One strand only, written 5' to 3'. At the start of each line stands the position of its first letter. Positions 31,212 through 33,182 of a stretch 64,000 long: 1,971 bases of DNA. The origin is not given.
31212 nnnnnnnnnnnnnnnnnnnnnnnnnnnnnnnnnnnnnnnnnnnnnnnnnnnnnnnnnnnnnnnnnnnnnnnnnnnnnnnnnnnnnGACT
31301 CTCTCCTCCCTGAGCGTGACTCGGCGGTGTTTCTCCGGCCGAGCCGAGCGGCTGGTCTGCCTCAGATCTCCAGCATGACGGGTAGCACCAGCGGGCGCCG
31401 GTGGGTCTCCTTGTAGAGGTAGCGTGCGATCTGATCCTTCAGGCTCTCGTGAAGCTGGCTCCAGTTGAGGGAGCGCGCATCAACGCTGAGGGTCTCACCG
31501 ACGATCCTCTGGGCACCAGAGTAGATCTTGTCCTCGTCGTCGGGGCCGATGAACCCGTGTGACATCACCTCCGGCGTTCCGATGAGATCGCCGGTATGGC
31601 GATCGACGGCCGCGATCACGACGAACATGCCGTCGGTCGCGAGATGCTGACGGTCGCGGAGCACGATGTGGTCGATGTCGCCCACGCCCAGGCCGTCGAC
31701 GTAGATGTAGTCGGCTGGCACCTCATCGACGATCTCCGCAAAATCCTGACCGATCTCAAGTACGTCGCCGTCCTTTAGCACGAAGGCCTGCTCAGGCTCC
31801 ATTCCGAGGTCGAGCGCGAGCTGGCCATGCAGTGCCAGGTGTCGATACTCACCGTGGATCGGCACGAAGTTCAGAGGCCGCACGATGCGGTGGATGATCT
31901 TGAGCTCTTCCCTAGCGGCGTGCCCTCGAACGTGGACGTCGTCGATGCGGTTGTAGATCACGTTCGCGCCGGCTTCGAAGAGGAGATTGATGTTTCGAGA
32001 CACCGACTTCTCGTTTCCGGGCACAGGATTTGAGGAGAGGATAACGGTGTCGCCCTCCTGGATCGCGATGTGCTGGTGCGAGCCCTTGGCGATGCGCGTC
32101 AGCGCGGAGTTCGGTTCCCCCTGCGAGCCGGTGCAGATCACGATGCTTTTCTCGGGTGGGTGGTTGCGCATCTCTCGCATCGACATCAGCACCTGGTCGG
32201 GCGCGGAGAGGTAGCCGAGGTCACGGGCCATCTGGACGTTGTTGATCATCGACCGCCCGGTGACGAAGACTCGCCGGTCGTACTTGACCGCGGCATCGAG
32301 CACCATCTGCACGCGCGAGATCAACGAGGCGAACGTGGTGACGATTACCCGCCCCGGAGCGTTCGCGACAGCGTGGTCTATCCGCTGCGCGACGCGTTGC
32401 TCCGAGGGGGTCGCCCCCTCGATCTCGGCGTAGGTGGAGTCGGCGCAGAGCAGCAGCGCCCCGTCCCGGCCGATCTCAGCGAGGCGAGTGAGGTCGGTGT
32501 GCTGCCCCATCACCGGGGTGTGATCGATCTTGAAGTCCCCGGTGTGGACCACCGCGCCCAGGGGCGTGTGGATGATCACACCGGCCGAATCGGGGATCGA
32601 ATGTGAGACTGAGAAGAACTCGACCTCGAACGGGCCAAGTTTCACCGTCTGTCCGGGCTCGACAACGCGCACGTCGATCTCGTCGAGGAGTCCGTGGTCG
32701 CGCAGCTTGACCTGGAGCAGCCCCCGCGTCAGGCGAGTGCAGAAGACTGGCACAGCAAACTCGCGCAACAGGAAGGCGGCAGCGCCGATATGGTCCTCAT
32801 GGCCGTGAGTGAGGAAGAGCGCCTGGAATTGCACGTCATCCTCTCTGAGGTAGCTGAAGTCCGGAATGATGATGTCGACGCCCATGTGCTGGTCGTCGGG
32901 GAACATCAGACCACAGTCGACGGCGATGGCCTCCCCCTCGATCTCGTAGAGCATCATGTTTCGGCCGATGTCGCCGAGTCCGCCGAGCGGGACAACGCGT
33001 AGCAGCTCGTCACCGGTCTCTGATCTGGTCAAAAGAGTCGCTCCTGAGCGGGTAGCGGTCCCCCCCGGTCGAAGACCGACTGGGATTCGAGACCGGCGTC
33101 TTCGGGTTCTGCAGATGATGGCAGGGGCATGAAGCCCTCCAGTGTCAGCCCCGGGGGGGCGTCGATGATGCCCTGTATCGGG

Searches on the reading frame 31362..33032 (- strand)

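Call 82: search_protein_families(library=pfam, proteins=[window:31362-33032:-])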
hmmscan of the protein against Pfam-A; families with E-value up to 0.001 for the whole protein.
window:31362-33032:- (556 aa): 5 families
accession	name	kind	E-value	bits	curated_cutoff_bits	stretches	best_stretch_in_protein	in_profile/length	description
PF22505.1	RNase_J_b_CASP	-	9.2e-50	168.1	27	1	227-351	2-126/126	Ribonuclease J, beta-CASP domain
PF17770.6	RNase_J_C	-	9.2e-23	81.6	23.8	1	457-556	1-102/102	Ribonuclease J C-terminal domain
PF00753.33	Lactamase_B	-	1.4e-11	45.1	22.7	1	22-168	4-151/196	Metallo-beta-lactamase superfamily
PF12706.13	Lactamase_B_2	-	1.5e-10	41.5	27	1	64-169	26-145/200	Beta-lactamase superfamily domain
PF07521.17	RMMBL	-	3.4e-09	37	21.6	1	362-406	7-52/63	Zn-dependent metallo-hydrolase RNA specificity domain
